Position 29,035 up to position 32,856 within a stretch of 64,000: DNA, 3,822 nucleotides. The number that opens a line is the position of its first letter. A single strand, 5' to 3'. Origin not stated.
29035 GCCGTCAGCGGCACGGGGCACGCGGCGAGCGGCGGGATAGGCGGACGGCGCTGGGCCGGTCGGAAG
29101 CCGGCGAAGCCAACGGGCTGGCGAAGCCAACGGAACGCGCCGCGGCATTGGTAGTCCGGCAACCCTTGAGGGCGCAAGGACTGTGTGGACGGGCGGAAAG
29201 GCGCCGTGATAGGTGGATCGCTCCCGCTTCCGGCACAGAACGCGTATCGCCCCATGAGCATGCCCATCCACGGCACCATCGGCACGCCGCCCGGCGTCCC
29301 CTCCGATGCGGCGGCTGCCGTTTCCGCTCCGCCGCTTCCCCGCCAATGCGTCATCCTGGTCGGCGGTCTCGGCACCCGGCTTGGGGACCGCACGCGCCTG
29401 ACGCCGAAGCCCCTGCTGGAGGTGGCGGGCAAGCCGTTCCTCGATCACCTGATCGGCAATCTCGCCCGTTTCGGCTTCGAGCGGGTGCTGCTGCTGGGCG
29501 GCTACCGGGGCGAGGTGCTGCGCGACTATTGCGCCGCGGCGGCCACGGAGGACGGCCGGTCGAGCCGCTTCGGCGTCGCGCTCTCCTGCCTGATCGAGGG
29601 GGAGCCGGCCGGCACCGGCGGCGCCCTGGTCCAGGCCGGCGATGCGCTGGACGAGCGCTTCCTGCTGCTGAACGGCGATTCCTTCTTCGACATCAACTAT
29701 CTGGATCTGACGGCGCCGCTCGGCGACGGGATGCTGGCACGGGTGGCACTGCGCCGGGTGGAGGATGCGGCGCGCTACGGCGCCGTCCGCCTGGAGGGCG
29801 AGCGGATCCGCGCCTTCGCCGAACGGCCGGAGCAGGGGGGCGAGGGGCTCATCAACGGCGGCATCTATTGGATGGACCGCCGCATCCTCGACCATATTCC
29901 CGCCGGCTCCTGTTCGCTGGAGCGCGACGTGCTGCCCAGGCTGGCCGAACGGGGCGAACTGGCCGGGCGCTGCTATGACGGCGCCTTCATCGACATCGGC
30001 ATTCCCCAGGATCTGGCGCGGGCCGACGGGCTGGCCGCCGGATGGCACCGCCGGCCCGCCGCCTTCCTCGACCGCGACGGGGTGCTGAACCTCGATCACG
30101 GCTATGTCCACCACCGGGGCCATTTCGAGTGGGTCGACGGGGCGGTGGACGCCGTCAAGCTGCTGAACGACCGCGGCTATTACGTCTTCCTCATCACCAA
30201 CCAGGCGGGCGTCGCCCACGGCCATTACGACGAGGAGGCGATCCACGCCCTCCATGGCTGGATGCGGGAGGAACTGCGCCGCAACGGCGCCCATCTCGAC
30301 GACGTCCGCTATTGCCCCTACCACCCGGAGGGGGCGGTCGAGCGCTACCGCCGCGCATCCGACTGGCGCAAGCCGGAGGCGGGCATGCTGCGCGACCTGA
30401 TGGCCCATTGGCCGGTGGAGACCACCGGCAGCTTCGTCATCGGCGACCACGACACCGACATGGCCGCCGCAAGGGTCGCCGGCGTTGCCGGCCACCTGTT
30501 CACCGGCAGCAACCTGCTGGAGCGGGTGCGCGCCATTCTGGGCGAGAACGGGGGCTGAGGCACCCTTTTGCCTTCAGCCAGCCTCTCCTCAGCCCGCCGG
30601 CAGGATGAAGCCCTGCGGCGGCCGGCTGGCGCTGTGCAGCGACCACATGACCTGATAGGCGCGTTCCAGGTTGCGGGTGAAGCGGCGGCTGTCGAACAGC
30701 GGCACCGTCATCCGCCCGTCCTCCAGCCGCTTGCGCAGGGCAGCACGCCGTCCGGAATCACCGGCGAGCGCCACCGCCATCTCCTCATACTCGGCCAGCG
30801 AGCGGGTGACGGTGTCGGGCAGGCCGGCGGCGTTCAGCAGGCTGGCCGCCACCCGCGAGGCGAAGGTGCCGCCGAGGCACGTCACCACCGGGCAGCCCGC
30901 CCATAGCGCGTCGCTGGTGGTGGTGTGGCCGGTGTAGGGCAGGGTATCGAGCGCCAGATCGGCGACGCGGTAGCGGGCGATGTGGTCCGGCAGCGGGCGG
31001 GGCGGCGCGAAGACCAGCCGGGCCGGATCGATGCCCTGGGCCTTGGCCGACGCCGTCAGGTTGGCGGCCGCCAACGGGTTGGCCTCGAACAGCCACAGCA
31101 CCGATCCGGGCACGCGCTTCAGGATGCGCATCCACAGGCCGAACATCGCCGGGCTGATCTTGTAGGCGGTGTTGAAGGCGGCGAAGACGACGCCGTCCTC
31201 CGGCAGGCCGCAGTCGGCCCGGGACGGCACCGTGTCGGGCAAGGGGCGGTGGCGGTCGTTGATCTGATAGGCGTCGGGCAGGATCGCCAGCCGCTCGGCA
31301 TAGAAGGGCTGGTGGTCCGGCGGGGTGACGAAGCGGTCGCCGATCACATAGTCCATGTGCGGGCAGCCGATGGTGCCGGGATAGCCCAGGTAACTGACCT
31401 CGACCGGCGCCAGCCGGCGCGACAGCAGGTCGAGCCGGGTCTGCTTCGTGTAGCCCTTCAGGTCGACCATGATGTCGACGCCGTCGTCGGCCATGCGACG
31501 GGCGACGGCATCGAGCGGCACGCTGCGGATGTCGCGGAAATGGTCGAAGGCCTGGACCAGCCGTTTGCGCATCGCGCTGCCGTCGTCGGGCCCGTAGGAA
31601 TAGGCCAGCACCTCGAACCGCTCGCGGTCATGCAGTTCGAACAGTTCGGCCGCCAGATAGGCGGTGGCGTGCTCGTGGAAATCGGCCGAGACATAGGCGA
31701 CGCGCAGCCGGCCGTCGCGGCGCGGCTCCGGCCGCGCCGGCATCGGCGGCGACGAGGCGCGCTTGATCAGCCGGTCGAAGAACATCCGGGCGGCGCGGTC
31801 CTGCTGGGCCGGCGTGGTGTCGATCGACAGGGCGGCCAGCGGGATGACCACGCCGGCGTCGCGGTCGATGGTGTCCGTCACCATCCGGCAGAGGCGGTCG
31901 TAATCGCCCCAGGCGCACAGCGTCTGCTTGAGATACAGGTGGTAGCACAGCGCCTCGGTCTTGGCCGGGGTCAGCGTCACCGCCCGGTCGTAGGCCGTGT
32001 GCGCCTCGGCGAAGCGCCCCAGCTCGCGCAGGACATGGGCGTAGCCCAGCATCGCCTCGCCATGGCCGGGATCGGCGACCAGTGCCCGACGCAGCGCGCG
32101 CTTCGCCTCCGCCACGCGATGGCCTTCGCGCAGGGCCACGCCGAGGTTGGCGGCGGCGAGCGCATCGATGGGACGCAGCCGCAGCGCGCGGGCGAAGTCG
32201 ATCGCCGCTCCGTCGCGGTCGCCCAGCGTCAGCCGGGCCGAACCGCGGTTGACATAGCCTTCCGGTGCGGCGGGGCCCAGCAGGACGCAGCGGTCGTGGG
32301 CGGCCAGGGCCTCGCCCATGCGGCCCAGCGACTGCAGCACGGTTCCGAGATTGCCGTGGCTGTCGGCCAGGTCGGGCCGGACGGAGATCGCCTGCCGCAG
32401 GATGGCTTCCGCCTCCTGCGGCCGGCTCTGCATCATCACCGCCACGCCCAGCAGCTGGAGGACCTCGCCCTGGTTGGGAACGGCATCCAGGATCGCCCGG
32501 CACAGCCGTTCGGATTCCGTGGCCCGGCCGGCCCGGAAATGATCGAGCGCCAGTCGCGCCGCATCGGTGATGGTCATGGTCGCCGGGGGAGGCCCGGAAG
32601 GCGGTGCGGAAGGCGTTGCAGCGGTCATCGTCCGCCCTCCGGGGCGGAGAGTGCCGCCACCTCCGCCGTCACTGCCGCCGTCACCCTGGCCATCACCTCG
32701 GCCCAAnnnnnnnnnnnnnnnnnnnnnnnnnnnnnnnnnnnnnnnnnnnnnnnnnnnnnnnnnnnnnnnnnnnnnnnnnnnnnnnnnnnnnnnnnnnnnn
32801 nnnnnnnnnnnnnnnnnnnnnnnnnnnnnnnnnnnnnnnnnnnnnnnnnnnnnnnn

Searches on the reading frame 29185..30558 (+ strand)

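Call 67: search_protein_families(library=pfam, proteins=[window:29185-30558:+], max_evalue=0.0001)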
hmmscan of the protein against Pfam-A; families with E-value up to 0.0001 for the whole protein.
window:29185-30558:+ (457 aa): 3 families
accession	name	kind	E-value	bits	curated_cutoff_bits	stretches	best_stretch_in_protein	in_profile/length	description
PF00483.29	NTP_transferase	-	7.6e-24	85.1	21.2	1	56-280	3-238/245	Nucleotidyl transferase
PF12804.13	NTP_transf_3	-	4.2e-10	40.5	27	1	55-153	1-95/160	MobA-like NTP transferase domain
PF13242.12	Hydrolase_like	-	6.6e-07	29.6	22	1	394-438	2-47/75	HAD-hyrolase-like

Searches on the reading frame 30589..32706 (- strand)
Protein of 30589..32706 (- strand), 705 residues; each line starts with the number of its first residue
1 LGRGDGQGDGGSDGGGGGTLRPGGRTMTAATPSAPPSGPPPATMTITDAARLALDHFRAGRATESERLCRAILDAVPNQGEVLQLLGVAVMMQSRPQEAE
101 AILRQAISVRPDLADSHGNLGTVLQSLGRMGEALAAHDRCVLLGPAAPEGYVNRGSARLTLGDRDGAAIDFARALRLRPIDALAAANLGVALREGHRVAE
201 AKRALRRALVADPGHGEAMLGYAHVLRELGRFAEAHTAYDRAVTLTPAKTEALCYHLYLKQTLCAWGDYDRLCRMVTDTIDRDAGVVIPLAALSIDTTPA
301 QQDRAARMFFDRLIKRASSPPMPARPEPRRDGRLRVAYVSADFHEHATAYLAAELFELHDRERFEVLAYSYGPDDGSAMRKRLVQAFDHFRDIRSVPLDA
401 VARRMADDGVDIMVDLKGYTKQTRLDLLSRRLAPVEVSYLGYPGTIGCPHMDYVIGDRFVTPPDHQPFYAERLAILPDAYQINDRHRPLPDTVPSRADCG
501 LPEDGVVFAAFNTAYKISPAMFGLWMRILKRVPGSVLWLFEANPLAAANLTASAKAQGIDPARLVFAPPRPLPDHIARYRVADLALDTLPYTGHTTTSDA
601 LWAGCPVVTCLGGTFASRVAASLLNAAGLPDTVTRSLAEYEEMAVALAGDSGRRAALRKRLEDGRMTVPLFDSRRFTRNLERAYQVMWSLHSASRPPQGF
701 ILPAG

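Call 67: search_protein_families(library=pfam, proteins=[window:30589-32706:-], max_evalue=0.0001)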
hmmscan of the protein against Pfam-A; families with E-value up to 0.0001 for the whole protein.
window:30589-32706:- (705 aa): 13 families
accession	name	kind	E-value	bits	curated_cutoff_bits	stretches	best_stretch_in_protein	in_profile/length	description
PF13844.12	Glyco_transf_41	-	1.3e-93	314.6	25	2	493-680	356-543/543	Glycosyl transferase family 41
PF07719.23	TPR_2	-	3.7e-21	73.9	27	0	217-247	2-32/34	Tetratricopeptide repeat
PF00515.34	TPR_1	-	8.5e-16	57.5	27.8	0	114-143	1-30/34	Tetratricopeptide repeat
PF13432.12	TPR_16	-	8.1e-14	52.2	32.7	1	188-247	3-62/65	Tetratricopeptide repeat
PF13181.12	TPR_8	-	1.6e-13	50.1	25.7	0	217-248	2-33/34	Tetratricopeptide repeat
PF14559.12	TPR_19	-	3.1e-13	50.3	25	1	196-242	5-51/68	Tetratricopeptide repeat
PF13424.12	TPR_12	-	3.6e-13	49.9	30.1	0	50-110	6-75/77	Tetratricopeptide repeat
PF13431.12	TPR_17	-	7.7e-12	44.9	24.4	0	205-236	2-33/34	Tetratricopeptide repeat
PF13414.12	TPR_11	-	1.2e-10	41.3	26.8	0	224-254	2-32/42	TPR repeat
PF13428.12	TPR_14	-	5.6e-10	39.3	23.5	0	218-254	3-39/44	Tetratricopeptide repeat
PF13374.12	TPR_10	-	5.2e-08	33.1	27.5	0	118-141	6-29/42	Tetratricopeptide repeat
PF13371.12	TPR_9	-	1.5e-07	31.8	35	1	130-185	11-66/73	Tetratricopeptide repeat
PF23914.1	TPR_CcmH_CycH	-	3.6e-06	27.4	42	0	155-250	57-155/158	Cytochrome c-type biogenesis protein H TPR domain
